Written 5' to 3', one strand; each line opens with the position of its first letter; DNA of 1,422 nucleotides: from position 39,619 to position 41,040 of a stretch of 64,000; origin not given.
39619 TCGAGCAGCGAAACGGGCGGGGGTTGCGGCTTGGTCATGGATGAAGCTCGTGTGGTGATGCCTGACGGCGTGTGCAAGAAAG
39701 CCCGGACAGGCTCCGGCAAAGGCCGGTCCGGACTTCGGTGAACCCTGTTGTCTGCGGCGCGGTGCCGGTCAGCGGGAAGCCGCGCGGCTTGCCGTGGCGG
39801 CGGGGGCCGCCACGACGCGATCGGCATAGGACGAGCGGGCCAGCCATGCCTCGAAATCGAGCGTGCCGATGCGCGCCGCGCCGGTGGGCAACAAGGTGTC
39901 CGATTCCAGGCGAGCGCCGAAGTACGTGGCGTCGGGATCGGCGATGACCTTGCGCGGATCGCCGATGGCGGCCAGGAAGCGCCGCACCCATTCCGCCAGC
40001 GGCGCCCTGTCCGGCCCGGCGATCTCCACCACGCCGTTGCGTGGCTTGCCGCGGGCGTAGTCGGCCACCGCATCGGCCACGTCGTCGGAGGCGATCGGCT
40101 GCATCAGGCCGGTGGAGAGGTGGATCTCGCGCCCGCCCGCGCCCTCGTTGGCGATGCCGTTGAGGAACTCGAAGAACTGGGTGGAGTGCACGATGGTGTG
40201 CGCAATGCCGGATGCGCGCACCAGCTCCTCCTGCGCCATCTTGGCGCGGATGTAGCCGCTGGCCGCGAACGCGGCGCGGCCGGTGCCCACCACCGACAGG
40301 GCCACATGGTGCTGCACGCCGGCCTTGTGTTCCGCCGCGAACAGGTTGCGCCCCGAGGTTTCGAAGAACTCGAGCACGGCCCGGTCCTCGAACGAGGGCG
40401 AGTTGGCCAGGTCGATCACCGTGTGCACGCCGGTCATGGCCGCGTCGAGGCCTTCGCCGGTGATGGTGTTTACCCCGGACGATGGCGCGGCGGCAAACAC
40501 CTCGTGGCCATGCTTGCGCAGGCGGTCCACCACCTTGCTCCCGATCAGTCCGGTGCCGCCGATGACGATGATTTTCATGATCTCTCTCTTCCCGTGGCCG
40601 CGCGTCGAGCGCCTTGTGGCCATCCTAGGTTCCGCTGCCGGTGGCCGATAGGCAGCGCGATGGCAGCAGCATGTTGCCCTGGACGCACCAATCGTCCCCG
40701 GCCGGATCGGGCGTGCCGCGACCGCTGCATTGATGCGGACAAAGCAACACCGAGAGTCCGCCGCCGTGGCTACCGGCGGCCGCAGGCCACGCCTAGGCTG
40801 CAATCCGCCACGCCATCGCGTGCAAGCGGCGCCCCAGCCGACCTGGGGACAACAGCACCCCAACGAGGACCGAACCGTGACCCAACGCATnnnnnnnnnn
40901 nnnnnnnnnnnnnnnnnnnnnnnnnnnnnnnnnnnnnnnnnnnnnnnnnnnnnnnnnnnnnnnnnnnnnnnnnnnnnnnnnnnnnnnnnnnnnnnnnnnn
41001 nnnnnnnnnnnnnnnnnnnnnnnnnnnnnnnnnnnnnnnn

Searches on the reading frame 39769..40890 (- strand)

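Call 74: search_protein_families(library=pfam, proteins=[window:39769-40890:-], max_evalue=0.0001)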
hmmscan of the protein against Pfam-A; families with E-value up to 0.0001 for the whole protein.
window:39769-40890:- (373 aa): 3 families
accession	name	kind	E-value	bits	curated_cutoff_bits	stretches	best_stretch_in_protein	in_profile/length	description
PF13460.12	NAD_binding_10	-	1.6e-10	41.6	27.2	1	111-277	1-179/184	NAD(P)H-binding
PF05368.20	NmrA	-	8.3e-08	32.6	27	1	106-242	4-152/298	NmrA-like family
PF01370.27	Epimerase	-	6.9e-06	26.1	20.9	1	107-162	1-72/240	NAD dependent epimerase/dehydratase family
